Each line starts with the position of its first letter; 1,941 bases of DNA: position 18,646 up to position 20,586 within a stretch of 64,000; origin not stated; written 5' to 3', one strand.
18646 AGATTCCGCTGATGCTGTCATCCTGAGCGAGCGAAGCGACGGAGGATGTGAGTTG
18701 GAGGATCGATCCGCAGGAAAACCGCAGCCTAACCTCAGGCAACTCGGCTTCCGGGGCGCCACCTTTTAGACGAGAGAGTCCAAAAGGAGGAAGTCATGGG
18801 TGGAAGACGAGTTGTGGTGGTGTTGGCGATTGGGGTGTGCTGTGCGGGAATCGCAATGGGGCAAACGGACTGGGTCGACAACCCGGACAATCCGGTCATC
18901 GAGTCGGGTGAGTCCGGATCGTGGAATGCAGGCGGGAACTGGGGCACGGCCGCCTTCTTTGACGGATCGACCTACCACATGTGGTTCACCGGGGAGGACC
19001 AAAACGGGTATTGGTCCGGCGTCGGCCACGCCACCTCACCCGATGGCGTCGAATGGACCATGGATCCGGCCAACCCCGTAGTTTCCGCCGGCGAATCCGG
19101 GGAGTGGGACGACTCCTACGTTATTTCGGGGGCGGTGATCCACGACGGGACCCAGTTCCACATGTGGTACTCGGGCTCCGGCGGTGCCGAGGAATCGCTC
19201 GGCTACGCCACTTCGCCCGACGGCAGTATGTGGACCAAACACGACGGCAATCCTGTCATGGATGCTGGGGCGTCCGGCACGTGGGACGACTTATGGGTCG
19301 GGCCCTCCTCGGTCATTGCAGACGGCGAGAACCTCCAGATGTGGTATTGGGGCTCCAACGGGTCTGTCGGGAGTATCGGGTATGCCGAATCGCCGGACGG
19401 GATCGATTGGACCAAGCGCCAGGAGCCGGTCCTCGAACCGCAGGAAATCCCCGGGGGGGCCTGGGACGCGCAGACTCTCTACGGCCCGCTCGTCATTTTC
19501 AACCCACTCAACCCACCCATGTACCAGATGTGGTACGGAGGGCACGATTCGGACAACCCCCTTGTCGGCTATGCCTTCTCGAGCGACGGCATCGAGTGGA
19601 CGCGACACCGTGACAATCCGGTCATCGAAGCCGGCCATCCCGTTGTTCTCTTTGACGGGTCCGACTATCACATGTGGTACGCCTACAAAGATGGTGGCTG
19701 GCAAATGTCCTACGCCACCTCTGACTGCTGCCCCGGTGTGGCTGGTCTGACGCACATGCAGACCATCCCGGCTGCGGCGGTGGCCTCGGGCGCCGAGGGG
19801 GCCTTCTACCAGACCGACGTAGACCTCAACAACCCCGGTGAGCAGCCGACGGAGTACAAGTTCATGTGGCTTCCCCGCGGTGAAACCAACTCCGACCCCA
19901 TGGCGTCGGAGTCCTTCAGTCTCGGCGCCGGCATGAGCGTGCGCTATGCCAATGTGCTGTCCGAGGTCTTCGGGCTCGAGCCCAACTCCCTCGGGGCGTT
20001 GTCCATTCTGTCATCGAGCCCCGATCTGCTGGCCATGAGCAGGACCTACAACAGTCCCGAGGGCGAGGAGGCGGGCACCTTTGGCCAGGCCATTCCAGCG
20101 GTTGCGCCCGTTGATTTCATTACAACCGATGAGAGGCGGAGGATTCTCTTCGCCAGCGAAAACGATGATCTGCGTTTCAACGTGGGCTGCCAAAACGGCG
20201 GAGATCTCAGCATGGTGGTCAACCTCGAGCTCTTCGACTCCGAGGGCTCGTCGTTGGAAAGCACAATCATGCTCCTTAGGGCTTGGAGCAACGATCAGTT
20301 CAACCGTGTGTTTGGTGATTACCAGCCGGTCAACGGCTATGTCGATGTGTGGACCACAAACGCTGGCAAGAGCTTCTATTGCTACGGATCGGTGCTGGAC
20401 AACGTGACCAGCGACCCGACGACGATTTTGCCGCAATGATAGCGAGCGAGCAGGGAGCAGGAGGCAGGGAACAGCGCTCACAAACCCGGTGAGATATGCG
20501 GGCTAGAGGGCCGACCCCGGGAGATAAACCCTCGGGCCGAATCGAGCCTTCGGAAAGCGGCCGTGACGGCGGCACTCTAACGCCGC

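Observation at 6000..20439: Three paralogous secreted beta-propeller proteins share an uncharacterised ~230-aa C-terminal domain with long nucleotide identities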

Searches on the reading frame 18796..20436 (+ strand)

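Call 4: search_protein_families(library=pfam, proteins=[window:18796-20436:+], max_evalue=1)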
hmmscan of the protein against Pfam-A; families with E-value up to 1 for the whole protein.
window:18796-20436:+ (547 aa): 2 families
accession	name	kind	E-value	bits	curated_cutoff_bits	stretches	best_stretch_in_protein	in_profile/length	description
PF04041.19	Glyco_hydro_130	-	0.0035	16.8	26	1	182-218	55-93/320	beta-1,4-mannooligosaccharide phosphorylase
PF19912.4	DUF6385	-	0.014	15.9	26.8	0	80-100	26-46/82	Domain of unknown function (DUF6385)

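Call 5: search_protein_families(library=ncbifam, proteins=[window:18796-20436:+], max_evalue=1)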
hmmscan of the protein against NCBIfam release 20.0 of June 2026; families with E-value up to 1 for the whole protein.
window:18796-20436:+ (547 aa): 4 families
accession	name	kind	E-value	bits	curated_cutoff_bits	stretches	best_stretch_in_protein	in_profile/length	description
NF052550.1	BManbPhaseBMBP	equivalog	1e-13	51.3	450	3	93-157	10-81/296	beta-1,2-mannobiose phosphorylase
NF058598.1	BetMansidBT3780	equivalog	2.8e-07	30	550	2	192-271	93-171/366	beta-1,2-mannosidase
NF041092.1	beta-fruc_BfrA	equivalog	0.018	13.8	900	1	57-157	25-127/433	beta-fructosidase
NF049877.1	GlucurArabfur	equivalog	0.14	9.6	1800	0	203-281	166-252/1400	beta-d-glucuronidase/beta-L-arabinofuranosidase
